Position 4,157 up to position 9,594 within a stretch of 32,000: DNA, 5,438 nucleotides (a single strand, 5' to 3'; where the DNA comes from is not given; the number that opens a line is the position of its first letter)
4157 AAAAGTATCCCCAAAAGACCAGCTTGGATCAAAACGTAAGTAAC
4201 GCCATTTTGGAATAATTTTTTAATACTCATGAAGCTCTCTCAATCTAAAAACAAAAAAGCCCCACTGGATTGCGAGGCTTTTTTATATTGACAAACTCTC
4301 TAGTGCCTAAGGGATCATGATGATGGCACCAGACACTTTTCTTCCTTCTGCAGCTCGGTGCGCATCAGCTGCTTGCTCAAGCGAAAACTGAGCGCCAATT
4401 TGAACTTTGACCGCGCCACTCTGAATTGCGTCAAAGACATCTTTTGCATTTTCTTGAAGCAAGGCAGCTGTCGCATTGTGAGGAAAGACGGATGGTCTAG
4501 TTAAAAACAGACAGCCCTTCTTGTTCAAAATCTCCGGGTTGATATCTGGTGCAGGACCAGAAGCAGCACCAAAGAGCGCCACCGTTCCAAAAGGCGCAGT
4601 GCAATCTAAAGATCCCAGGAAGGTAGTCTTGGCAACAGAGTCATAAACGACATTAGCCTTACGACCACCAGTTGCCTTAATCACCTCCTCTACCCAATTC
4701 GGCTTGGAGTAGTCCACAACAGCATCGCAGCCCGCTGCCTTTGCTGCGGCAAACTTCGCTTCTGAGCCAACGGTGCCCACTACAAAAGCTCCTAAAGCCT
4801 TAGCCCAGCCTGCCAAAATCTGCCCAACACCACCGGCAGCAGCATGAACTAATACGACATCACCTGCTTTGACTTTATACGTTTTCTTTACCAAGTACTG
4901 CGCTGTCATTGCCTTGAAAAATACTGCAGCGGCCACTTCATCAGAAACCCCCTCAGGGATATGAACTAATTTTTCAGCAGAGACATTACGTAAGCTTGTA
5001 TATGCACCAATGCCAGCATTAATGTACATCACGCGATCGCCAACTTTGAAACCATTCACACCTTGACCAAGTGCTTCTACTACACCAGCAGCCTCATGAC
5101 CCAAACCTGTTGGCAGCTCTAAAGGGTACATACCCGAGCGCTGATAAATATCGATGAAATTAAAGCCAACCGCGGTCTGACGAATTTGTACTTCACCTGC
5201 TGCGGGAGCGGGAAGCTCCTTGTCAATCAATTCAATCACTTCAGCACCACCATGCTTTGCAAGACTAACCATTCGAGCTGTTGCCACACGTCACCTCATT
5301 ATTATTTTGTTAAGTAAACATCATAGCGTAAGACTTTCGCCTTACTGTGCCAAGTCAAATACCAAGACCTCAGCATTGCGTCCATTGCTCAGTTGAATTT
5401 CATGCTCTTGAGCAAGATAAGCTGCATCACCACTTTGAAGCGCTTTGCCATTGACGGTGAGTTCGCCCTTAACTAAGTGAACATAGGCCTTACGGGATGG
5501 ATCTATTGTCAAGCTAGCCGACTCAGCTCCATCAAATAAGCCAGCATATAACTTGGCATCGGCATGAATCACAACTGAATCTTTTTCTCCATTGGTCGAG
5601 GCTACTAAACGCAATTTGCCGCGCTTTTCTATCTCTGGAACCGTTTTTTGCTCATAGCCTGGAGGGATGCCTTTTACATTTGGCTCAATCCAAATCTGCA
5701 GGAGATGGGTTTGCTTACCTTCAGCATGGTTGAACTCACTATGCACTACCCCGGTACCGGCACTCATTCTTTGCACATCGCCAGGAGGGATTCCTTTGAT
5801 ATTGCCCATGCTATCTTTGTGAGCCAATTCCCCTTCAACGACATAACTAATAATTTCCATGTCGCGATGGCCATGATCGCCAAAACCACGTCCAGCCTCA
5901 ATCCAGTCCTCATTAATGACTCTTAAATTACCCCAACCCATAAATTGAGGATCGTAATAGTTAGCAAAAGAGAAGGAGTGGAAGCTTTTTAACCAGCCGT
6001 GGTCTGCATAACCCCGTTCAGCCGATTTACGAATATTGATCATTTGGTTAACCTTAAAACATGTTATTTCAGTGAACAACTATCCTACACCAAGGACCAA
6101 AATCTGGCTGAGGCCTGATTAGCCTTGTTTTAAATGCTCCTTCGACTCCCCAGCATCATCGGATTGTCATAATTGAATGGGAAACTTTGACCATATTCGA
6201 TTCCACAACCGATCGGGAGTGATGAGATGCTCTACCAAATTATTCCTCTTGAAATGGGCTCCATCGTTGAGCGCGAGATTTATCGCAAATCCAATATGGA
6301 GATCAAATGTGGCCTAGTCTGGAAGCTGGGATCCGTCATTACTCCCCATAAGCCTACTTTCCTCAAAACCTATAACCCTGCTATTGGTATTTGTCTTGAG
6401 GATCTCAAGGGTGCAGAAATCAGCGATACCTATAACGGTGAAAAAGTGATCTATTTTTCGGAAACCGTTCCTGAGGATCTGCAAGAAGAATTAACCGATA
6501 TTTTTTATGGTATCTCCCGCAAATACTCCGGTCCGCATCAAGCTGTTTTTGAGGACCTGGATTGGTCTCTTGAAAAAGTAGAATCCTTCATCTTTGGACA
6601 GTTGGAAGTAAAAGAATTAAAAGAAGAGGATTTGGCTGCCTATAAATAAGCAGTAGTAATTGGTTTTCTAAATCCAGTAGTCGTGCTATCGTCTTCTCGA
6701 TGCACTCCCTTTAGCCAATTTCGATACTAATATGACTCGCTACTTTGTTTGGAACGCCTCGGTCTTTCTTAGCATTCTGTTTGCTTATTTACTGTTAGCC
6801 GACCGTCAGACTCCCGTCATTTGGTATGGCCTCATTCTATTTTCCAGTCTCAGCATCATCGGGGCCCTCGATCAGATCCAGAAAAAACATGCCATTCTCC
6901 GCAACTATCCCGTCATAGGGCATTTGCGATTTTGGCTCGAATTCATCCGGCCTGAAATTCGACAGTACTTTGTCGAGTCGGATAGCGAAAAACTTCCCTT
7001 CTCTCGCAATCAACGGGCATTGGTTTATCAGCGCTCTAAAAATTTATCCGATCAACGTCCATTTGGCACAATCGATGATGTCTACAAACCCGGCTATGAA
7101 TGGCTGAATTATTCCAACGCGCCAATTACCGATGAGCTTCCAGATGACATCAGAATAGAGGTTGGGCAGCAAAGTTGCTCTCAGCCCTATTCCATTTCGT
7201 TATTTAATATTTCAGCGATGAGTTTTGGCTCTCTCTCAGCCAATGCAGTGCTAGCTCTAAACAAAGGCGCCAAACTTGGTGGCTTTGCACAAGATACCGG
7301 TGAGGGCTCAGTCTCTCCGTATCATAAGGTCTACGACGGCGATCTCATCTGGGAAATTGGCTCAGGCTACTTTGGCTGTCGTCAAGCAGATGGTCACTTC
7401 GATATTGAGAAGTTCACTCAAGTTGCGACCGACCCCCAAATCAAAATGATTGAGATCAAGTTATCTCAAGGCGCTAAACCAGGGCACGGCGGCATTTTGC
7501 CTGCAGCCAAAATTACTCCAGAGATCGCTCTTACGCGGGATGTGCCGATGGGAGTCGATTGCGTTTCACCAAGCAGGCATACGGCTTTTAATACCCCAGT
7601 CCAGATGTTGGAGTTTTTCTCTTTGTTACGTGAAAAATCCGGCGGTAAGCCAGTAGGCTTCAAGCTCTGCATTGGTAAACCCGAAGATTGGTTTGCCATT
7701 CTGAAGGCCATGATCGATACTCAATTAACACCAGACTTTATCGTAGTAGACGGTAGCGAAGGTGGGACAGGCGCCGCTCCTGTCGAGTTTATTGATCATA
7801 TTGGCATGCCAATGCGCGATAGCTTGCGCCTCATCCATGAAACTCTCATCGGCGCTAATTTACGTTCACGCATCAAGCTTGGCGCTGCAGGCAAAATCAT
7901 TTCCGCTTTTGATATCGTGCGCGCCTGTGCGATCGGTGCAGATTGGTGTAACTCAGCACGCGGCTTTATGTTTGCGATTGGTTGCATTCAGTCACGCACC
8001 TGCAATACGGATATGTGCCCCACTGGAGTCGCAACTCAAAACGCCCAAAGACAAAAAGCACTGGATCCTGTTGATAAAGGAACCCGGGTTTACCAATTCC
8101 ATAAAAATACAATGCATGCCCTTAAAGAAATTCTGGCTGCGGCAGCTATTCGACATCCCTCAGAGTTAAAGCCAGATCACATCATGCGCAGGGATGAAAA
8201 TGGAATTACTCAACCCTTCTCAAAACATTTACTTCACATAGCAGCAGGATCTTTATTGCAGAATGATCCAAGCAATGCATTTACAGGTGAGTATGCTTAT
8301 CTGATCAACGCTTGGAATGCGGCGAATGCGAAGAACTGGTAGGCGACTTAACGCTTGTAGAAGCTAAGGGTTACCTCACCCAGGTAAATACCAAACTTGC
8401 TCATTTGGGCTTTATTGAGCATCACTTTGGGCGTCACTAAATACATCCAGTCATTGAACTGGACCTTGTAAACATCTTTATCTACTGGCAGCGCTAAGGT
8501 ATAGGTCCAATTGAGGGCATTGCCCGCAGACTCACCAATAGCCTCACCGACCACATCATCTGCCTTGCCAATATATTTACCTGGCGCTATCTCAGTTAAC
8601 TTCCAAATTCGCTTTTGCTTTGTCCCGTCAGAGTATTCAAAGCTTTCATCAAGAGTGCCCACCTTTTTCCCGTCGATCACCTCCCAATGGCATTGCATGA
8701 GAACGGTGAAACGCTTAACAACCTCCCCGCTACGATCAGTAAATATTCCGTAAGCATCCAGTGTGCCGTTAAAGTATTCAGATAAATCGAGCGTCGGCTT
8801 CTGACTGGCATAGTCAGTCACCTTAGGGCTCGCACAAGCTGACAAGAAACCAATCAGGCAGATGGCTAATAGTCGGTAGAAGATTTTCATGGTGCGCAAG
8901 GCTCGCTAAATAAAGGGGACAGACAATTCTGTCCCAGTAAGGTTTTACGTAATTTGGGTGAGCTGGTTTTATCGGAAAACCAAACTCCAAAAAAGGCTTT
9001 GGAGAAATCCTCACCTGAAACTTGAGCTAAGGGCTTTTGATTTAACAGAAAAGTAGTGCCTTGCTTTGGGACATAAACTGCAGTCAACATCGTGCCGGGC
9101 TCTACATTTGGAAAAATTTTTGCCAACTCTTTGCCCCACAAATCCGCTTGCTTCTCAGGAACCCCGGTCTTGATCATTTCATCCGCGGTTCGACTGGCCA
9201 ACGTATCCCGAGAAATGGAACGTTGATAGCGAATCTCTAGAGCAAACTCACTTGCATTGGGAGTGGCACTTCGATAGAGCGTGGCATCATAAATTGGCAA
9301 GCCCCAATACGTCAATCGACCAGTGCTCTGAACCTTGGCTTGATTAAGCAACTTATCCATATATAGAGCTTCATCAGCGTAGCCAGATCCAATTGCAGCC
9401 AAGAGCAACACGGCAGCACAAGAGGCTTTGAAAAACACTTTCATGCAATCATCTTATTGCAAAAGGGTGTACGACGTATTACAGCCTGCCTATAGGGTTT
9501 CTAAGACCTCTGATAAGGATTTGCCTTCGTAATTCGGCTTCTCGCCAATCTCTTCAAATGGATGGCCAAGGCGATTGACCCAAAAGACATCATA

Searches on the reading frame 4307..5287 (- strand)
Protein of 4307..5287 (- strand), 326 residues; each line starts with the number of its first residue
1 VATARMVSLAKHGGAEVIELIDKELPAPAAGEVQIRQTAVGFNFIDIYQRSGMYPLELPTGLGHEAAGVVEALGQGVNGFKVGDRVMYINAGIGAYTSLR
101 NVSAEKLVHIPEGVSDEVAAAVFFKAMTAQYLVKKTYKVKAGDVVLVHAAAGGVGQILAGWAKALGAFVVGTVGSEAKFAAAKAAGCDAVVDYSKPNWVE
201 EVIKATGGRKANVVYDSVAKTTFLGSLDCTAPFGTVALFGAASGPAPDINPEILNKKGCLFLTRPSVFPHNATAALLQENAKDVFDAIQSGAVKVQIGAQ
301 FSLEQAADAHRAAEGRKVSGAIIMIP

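Call 52: search_protein_families(library=pfam, proteins=[window:4307-5287:-], max_evalue=0.001)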
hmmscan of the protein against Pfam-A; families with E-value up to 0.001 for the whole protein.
window:4307-5287:- (326 aa): 3 families
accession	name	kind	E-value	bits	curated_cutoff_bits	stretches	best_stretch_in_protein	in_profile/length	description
PF00107.32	ADH_zinc_N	-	3.8e-24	85.5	31.8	1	153-254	1-103/129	Zinc-binding dehydrogenase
PF08240.17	ADH_N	-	3.6e-16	59.7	23.5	1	30-111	2-103/104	Alcohol dehydrogenase GroES-like domain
PF13602.12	ADH_zinc_N_2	-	1.7e-15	58.6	27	1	186-323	2-133/134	Zinc-binding dehydrogenase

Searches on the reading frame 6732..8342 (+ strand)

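Call 52: search_protein_families(library=pfam, proteins=[window:6732-8342:+], max_evalue=0.001)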
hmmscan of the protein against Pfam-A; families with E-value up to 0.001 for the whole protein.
window:6732-8342:+ (536 aa): 1 family
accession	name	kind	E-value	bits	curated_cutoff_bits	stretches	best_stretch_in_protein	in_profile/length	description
PF01645.23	Glu_synthase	-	1.3e-79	268.5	20.4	1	147-473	57-368/369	Conserved region in glutamate synthase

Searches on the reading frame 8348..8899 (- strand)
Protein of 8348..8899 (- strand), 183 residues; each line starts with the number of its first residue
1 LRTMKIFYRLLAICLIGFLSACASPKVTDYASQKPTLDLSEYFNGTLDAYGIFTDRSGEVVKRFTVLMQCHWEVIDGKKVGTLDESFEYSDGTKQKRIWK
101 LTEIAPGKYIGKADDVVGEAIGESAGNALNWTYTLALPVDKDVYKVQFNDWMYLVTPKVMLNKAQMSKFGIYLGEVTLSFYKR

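Call 52: search_protein_families(library=pfam, proteins=[window:8348-8899:-], max_evalue=0.001)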
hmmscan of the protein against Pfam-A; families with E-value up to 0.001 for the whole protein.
window:8348-8899:- (183 aa): 1 family
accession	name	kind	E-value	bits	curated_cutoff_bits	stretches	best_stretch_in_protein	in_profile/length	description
PF12915.13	DUF3833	-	1.6e-65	220.1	25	1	18-182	3-163/163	Protein of unknown function (DUF3833)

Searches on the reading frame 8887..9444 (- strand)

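Call 52: search_protein_families(library=pfam, proteins=[window:8887-9444:-], max_evalue=0.001)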
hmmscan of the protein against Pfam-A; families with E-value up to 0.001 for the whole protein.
window:8887-9444:- (185 aa): 1 family
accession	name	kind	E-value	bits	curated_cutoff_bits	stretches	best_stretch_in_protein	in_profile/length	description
PF16036.10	Chalcone_3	-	1.6e-14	54.7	27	1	65-171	49-165/165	Chalcone isomerase-like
